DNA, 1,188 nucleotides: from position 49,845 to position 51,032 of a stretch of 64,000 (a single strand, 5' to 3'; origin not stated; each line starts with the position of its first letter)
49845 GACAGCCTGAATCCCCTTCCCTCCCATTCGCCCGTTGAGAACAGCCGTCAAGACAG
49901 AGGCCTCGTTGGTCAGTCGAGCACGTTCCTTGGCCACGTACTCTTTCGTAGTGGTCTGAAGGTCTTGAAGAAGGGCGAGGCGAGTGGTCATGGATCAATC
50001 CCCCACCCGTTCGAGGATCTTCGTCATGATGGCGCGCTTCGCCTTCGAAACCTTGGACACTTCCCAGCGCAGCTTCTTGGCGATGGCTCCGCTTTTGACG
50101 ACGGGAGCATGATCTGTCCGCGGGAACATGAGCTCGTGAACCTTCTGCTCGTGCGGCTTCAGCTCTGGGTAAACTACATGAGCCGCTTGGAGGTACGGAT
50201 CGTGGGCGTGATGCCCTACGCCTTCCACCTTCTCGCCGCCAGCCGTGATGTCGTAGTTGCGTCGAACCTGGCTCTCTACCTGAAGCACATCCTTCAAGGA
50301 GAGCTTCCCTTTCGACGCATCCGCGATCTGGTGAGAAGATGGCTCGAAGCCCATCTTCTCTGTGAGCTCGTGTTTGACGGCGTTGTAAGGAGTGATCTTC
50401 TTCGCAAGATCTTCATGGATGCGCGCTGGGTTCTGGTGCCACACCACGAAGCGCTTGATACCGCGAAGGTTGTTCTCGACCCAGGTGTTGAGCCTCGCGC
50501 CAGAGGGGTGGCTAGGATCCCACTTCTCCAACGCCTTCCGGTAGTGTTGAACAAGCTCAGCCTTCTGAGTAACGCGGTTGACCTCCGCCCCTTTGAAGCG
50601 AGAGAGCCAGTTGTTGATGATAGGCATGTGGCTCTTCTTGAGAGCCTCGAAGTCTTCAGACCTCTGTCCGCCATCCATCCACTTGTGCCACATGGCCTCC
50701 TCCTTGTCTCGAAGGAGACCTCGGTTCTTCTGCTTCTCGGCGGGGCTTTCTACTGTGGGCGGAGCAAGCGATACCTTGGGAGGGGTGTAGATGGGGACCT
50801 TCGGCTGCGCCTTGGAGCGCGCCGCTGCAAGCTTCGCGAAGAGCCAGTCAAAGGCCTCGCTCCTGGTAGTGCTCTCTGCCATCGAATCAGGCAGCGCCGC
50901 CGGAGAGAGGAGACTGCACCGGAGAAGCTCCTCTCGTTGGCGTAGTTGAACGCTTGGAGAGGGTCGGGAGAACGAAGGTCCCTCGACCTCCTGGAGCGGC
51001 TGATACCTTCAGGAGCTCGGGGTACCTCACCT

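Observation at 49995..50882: Sigma-70-family factor embedded among virion-module genes, followed by three small genes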

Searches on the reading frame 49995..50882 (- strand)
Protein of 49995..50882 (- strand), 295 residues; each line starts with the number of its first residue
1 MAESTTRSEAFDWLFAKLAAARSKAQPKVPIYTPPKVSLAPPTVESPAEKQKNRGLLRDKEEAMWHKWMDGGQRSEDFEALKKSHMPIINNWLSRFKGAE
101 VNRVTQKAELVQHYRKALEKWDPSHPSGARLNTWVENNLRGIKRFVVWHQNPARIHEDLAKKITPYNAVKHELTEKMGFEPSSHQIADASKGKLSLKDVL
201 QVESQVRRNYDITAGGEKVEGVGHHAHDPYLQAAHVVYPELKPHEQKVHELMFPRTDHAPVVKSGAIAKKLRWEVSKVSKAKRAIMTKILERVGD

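Call 3: search_protein_families(library=pfam, proteins=[window:49995-50882:-], max_evalue=1)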
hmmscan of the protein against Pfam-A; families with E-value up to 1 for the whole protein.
window:49995-50882:- (295 aa): 2 families
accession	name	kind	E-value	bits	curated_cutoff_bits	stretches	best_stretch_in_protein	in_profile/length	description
PF04539.22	Sigma70_r3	-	0.0066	17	25.3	1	163-202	3-40/78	Sigma-70 region 3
PF24422.1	DUF7552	-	0.24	12.1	27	1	106-126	46-66/76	Domain of unknown function (DUF7552)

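Call 4: search_protein_families(library=phrogs, proteins=[window:49995-50882:-], max_evalue=1)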
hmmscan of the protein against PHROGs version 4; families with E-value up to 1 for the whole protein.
window:49995-50882:- (295 aa): 0 families

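Call 9: search_solved_structures(query=window:49995-50882:-, max_evalue=10, show_alignments=3)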
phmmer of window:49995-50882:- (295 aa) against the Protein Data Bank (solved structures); distinct sequences matched with E-value up to 10: 6.
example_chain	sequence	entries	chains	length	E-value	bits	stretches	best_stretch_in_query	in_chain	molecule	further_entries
7vf9_F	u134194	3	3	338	0.02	17.6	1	115-213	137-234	RNA polymerase sigma factor RpoS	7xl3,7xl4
7f0r_F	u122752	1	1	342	0.02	17.6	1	115-213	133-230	RNA polymerase sigma factor RpoS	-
6omf_F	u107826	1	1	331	0.058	16.1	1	116-204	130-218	RNA polymerase sigma factor RpoS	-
6kj6_F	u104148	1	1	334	0.059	16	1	116-204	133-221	RNA polymerase sigma factor RpoS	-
5ipl_F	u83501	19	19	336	0.059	16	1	116-204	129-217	RNA polymerase sigma factor RpoS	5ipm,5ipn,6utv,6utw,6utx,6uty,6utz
6uu8_FFF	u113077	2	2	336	0.12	15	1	116-190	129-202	RNA polymerase sigma factor RpoS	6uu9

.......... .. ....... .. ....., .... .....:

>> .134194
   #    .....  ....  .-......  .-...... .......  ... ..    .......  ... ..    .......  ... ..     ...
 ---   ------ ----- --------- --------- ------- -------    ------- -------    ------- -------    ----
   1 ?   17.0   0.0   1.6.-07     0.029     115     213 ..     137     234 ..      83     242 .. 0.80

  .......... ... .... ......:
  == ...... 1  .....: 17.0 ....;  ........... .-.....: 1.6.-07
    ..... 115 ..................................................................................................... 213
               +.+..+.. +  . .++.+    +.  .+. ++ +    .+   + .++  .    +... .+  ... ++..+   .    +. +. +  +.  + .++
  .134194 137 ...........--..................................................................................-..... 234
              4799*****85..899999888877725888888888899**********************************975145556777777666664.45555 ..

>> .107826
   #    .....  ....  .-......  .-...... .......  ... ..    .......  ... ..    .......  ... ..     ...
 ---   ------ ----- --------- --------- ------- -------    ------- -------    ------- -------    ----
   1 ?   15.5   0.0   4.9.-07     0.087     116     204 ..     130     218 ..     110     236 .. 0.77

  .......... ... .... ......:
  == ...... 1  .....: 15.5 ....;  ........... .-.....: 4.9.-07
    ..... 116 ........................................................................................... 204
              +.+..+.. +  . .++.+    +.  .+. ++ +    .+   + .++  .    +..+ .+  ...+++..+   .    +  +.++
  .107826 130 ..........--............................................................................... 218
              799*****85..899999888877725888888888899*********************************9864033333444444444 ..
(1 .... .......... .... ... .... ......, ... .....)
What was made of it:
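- Checked: These are weak, E=0.02 (call 9).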

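Call 10: find_homologous_proteins(query=window:49995-50882:-, max_evalue=0.001)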
Query window:49995-50882:- (295 aa): 37 proteins with E <= 0.001 among 1705 candidates.
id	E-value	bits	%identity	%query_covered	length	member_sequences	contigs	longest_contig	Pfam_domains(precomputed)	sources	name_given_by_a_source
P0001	2.5e-195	666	100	100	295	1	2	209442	-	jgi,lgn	jgi:hypothetical protein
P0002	1.9e-117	410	65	98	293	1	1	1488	-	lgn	-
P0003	2.2e-117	410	65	98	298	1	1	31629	-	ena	-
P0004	2.4e-91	324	52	100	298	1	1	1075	-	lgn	-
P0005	1.4e-90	322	65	77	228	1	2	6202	-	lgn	-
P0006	1.6e-88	315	52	99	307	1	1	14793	-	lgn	-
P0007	2.1e-88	315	53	97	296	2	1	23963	-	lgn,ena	-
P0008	1.4e-84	302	48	100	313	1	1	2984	-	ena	-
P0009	1.1e-83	299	49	100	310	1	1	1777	-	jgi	jgi:DNA-directed RNA polymerase specialized sigma subunit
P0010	1.9e-83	298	49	100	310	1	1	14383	-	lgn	-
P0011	2.1e-81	292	47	100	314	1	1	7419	-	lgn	-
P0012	7.7e-81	290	48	100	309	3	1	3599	-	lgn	-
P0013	1.5e-77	279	47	100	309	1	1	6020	-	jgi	jgi:hypothetical protein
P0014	6.2e-77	277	48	100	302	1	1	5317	-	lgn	-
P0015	5.5e-76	274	46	100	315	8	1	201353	-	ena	-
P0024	5.9e-63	231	43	98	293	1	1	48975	PF04539.23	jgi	jgi:hypothetical protein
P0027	1.9e-58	216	43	98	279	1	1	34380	PF04539.23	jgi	jgi:DNA-directed RNA polymerase specialized sigma subunit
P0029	1.4e-52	197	40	100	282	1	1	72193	PF04539.23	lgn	-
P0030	2.6e-38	150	36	100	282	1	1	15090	-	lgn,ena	-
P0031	1.4e-37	148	34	100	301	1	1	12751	-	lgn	-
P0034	2.3e-33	134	35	98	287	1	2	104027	-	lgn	-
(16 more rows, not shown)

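Call 12: search_solved_structures(query=A1, max_evalue=1, show_alignments=3)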
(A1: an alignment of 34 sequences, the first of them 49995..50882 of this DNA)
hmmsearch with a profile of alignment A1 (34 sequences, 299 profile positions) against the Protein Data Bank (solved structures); distinct sequences matched with E-value up to 1: 70 (the best 60 are shown).
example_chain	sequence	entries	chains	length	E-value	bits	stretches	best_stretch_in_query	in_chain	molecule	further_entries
7vf9_F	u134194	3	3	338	1.3e-08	37.9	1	114-190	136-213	RNA polymerase sigma factor RpoS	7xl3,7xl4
7f0r_F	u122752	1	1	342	1.4e-08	37.8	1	114-190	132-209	RNA polymerase sigma factor RpoS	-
6omf_F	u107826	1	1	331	1.8e-08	37.5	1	115-189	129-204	RNA polymerase sigma factor RpoS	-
6kj6_F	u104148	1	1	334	1.8e-08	37.4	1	115-189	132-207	RNA polymerase sigma factor RpoS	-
5ipl_F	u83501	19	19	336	1.8e-08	37.4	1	115-189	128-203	RNA polymerase sigma factor RpoS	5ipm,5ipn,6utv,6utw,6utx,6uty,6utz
6uu8_FFF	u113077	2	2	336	1.9e-08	37.3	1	115-189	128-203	RNA polymerase sigma factor RpoS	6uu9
7ckq_F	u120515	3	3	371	3.5e-08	36.5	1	112-247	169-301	RNA polymerase sigma factor SigA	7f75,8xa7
1ku2_A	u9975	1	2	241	5.2e-08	35.9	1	59-199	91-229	sigma factor sigA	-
3ugo_A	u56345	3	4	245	5.4e-08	35.9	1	59-199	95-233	RNA polymerase sigma factor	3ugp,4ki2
4g7h_F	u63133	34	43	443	1.1e-07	34.9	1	60-199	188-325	RNA polymerase sigma factor | DNA directed RNA polymerase sigma factor A | RNA polymerase sigma factor SigA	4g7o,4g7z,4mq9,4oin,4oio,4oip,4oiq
5x21_F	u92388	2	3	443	1.1e-07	34.9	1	60-199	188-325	RNA polymerase sigma factor SigA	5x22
3dxj_F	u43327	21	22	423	1.1e-07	34.9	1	60-199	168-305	RNA polymerase pricipal sigma factor (RpoD); CHAIN F, P | RNA polymerase sigma factor | RNA polymerase sigma factor SigA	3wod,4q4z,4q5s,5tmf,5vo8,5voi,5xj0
1iw7_F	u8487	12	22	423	1.1e-07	34.9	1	60-199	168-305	RNA polymerase sigma-70 subunit | principal sigma factor | DNA-directed RNA polymerase sigma chain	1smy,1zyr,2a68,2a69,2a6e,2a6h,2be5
9ujk_F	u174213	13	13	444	1.2e-07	34.7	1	60-199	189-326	RNA polymerase sigma factor SigA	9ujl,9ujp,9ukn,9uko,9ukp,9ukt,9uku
9fo6_F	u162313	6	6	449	1.2e-07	34.7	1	60-199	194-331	RNA polymerase sigma factor SigA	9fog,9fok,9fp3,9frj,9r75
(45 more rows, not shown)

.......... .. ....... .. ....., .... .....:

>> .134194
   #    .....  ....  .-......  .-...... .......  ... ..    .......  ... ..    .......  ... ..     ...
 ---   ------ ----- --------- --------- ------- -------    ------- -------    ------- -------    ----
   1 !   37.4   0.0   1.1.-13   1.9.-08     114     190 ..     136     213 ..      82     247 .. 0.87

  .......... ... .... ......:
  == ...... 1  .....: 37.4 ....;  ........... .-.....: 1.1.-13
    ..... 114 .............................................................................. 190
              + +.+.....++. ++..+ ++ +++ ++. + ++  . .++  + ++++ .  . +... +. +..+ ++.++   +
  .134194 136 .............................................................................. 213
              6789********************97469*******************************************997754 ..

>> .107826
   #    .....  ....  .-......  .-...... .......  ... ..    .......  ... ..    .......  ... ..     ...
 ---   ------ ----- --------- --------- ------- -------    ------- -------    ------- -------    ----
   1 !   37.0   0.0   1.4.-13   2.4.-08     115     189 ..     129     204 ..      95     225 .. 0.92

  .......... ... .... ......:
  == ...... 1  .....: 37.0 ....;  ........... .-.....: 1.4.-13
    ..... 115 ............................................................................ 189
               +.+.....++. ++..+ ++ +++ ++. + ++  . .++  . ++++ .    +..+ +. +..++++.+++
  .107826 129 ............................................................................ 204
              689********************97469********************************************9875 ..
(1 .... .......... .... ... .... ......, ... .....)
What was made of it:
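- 50433..50744 (-): Region 1.2-like helix plus sigma domain 2 (residues 47-150), including regions 2.2-2.4. Profile alignments to SigA and RpoS (call 12).
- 50004..50198 (-): Sigma domain 4 (residues 229-293) with a helix-turn-helix. The invariant SKVSK (residues 276-280, nt 50043-50057) lies in the predicted recognition helix. SigF and FliA full-length alignments (call 12).
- On Sigma-70 family: The family profile aligns to SigA sigma2-3 fragments (1ku2_A, profile 59-199) and to RpoS at E=1e-8 (call 12). Full-length alignments to SigF (profile 77-294) and FliA (159-297) (call 12).
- Checked: SigF 1l0o_C is aligned over profile positions 77-294 and FliA over 159-297 (call 12).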

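Call 13: search_protein_families(library=pfam, alignment_id=A1, max_evalue=0.1)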
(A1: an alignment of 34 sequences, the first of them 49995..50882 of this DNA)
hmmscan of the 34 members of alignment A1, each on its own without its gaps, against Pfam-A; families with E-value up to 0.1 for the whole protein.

A. member 1, window:49995-50882:- (295 aa): 1 family
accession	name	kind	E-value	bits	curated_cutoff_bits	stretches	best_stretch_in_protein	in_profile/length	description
PF04539.22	Sigma70_r3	-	0.0066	17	25.3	0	163-202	3-40/78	Sigma-70 region 3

B. families by the number of members that match (of 34 scanned): 11 families
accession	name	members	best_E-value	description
PF04539.22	Sigma70_r3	24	4.4e-08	Sigma-70 region 3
PF04542.20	Sigma70_r2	6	0.007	Sigma-70 region 2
PF00152.25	tRNA-synt_2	1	0.0036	tRNA synthetases class II (D, K and N)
PF07195.17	FliD_C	1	0.012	Flagellar hook-associated protein 2 C-terminus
PF18780.6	HNH_repeat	1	0.033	Homing endonuclease associated repeat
PF04393.18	DUF535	1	0.035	Protein of unknown function (DUF535)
PF10465.15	Inhibitor_I24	1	0.036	PinA peptidase inhibitor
PF19818.4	DUF6301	1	0.056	Family of unknown function (DUF6301)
PF09124.16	Endonuc-dimeris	1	0.069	T4 recombination endonuclease VII, dimerisation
PF15933.10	RnlB_antitoxin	1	0.081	Antitoxin to bacterial toxin RNase LS or RnlA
PF24422.1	DUF7552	1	0.087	Domain of unknown function (DUF7552)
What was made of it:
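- On Sigma-70 family: Pfam Sigma70_r2 matches only 6 of 34 members, best 0.007 (call 13).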

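Call 14: search_protein_families(library=ncbifam, alignment_id=A1, max_evalue=0.1)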
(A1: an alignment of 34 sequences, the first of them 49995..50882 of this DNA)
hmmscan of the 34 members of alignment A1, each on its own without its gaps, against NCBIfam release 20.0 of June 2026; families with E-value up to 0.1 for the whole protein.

A. member 1, window:49995-50882:- (295 aa): 1 family
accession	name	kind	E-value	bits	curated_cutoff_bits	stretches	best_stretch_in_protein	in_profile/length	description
TIGR02980.1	SigBFG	subfamily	0.023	14.4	234.35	1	79-203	6-127/227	SigB/SigF/SigG family RNA polymerase sigma factor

B. families by the number of members that match (of 34 scanned): 45 families (the first 25 are shown)
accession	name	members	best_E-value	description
TIGR02980.1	SigBFG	26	5.5e-07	SigB/SigF/SigG family RNA polymerase sigma factor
TIGR02997.1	Sig70-cyanoRpoD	20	1.3e-09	RNA polymerase sigma factor, RpoD/SigA family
TIGR02393.1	RpoD_Cterm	20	1.3e-06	RNA polymerase sigma factor RpoD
TIGR02479.1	FliA_WhiG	17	1e-05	FliA/WhiG family RNA polymerase sigma factor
NF004615.0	PRK05949.1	15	3.3e-06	RNA polymerase sigma factor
NF005642.0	PRK07405.1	15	6.3e-06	RNA polymerase sigma factor SigD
NF005920.0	PRK07921.1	13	4.5e-06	RNA polymerase sigma factor SigB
TIGR02394.1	rpoS_proteo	11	1.6e-07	RNA polymerase sigma factor RpoS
NF005785.0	PRK07598.1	11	1.1e-05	RNA polymerase sigma factor SigC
NF005809.0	PRK07670.1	11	1.9e-05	FliA/WhiG family RNA polymerase sigma factor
NF004566.0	PRK05901.2-4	11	9.5e-05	RNA polymerase sigma factor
NF004565.0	PRK05901.2-3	11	0.0021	RNA polymerase sigma factor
NF004207.0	PRK05657.1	10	3.8e-06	RNA polymerase sigma factor RpoS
TIGR02937.1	sigma70-ECF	10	0.00047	sigma-70 family RNA polymerase sigma factor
NF004052.0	PRK05572.1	9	3.6e-05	SigF/SigG family RNA polymerase sporulation sigma factor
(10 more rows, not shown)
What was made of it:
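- On Sigma-70 family: TIGR02980 scores 14.4 bits against 234 (call 14).
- Closest known: Bacterial group 2/3 sigma-70 factors. Same: The NCBIfam SigBFG and cyano-RpoD models match most family members weakly (call 14).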

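Call 16: find_encoding_contigs(protein=P0015, flank=10000, max_places=2)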
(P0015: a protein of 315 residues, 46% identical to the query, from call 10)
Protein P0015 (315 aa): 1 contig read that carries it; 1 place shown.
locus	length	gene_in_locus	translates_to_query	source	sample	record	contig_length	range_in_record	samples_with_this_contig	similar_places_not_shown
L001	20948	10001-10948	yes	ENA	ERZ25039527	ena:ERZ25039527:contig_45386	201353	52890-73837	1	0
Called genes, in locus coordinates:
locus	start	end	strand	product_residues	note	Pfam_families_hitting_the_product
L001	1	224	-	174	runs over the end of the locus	-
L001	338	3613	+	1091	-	-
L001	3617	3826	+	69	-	-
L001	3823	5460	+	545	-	-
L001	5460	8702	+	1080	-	-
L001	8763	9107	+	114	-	-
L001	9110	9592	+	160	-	-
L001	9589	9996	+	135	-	-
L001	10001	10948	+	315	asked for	-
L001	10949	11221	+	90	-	-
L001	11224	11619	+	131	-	-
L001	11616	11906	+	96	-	-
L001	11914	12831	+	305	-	-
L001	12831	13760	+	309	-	-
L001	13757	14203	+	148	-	-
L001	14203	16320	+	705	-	-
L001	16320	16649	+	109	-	-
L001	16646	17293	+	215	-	-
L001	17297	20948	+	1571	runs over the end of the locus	-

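Call 18: find_encoding_contigs(protein=P0034, flank=10000, max_places=2)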
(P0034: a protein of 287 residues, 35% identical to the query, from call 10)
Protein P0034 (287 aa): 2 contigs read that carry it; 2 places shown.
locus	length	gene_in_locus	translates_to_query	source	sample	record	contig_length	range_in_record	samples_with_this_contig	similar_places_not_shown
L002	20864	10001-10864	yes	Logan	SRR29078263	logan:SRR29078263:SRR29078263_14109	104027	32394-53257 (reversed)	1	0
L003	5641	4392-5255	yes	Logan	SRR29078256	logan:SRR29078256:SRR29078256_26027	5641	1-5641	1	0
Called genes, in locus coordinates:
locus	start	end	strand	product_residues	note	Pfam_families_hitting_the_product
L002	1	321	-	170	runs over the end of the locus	-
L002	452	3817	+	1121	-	-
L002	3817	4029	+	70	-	-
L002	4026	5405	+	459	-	-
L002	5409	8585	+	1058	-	-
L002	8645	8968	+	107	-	-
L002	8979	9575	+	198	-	-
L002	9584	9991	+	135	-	-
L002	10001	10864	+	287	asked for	-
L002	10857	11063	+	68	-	-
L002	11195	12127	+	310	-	-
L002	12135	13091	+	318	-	-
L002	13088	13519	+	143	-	-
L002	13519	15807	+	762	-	-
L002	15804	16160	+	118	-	-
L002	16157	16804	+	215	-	-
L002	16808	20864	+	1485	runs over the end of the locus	-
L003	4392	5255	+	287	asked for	-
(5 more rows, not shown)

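Call 19: find_encoding_contigs(protein=P0029, flank=10000, max_places=2)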
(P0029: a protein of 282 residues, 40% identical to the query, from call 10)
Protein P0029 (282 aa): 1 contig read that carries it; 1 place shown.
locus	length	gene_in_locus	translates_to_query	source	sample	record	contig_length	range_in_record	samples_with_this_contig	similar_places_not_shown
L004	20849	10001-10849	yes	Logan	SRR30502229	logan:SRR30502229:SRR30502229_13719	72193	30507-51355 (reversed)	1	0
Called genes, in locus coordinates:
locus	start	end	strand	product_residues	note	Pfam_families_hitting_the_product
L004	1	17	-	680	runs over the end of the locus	PF17975:RNR_Alpha, PF21995:RNR-II_ins_dom, PF02867:Ribonuc_red_lgC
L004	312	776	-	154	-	-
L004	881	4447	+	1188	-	-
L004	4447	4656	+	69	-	-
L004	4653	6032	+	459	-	-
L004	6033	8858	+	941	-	-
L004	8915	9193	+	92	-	-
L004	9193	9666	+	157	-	-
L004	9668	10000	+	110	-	-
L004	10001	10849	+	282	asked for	PF04539:Sigma70_r3 (weak)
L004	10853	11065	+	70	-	-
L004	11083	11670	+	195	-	-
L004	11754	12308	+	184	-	-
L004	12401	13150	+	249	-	-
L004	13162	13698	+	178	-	-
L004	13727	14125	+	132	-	PF23140:Gp80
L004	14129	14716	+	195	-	PF02592:Vut_1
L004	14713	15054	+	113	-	-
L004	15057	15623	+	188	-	PF06508:QueC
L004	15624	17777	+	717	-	-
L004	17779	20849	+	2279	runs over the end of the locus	-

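Call 20: find_encoding_contigs(protein=P0024, flank=10000, max_places=2)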
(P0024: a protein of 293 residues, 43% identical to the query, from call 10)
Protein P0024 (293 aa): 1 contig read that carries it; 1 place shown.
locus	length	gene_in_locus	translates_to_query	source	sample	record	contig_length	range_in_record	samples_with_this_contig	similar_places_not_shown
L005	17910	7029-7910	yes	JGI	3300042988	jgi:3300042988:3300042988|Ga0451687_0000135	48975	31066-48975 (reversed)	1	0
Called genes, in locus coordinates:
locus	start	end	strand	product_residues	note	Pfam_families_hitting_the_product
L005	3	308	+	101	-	?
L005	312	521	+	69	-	-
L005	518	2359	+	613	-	-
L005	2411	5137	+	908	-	-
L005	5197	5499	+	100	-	-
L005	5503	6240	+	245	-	-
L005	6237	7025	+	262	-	-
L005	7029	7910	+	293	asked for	PF04539:Sigma70_r3 (weak)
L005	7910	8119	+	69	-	-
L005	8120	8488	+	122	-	-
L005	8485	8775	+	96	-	-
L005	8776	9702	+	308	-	-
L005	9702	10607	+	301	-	PF13620:CarboxypepD_reg (faint)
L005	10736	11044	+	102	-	-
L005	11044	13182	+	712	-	-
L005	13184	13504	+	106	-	-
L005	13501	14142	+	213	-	-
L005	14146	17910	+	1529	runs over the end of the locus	-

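Call 22: search_dna_similar(query=window:49995-50882:-, collection=phages, mode=protein, max_evalue=0.001, max_rows=20)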
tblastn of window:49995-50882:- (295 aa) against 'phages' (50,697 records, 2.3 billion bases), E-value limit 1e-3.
Records with a match: 3; places in all: 3; records where one place covers at least 80% of the query: 0.
Best place of each record, by identity: <60% 3.
By first word of the organism name: Vibrio 3.
By host as written in the record: - 3.
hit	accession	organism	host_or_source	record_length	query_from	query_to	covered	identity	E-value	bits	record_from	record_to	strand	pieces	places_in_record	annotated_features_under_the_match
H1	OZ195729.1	Vibrio phage D69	Seawater and oysters mix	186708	107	292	63%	25.3%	5e-4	47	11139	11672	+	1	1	hypothetical protein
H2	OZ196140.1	Vibrio phage D181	Seawater and oysters mix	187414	107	292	63%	25.3%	5e-4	47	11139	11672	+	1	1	hypothetical protein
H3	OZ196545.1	Vibrio phage D148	Seawater and oysters mix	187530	107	292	63%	25.3%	5e-4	47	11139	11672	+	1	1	hypothetical protein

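Call 24: predict_structure(alignment_id=A1)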
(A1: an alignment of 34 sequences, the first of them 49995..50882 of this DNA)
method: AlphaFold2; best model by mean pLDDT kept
length: 295 residues; sequences in the alignment: 34
mean_pLDDT: 81.2   pTM: 0.43
mean pLDDT of the five models: 81.2, 81.2, 78.8, 77.4, 76.9
residues with pLDDT >= 90: 122; 70-90: 115; 50-70: 37; < 50: 21
segments of 3 or more residues with pLDDT < 50: 1-3, 209-225
pLDDT, mean of each block of 10 residues (from residue 1): 55 77 56 68 79 87 95 94 94 87 87 95 88 93 81 65 86 86 91 90 67 39 53 86 95 81 92 96 94 77
secondary structure, 60 per line:
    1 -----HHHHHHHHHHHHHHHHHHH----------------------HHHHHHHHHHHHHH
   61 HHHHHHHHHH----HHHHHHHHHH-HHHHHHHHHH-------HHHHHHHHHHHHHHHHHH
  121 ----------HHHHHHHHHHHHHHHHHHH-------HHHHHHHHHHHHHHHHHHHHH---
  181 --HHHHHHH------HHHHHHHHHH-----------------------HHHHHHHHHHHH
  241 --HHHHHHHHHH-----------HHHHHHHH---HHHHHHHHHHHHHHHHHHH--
elements in order: H6-24 H47-70 H75-84 H86-95 H103-120 H131-149 H157-177 H183-189 H196-205 H229-240 H243-252 H264-271 H275-293
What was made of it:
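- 50745..50882 (-): Clade-specific N-terminal extension (residues 1-46): a conserved helix (consensus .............; W13 and K17 invariant) followed by a Pro-rich linker. AF2 helix 6-24 (call 24).
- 50433..50744 (-): AF2 helices 47-70, 75-95, 103-120, 131-149 (call 24)
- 50199..50267 (-): Region 3.2-like flexible acidic linker (residues 206-228). pLDDT below 50 at residues 209-225 (call 24).
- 50004..50198 (-): AF2 helices 229-240, 243-252, 264-271, 275-293 (call 24).
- Checked: AlphaFold2 gives mean pLDDT 81 (call 24).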
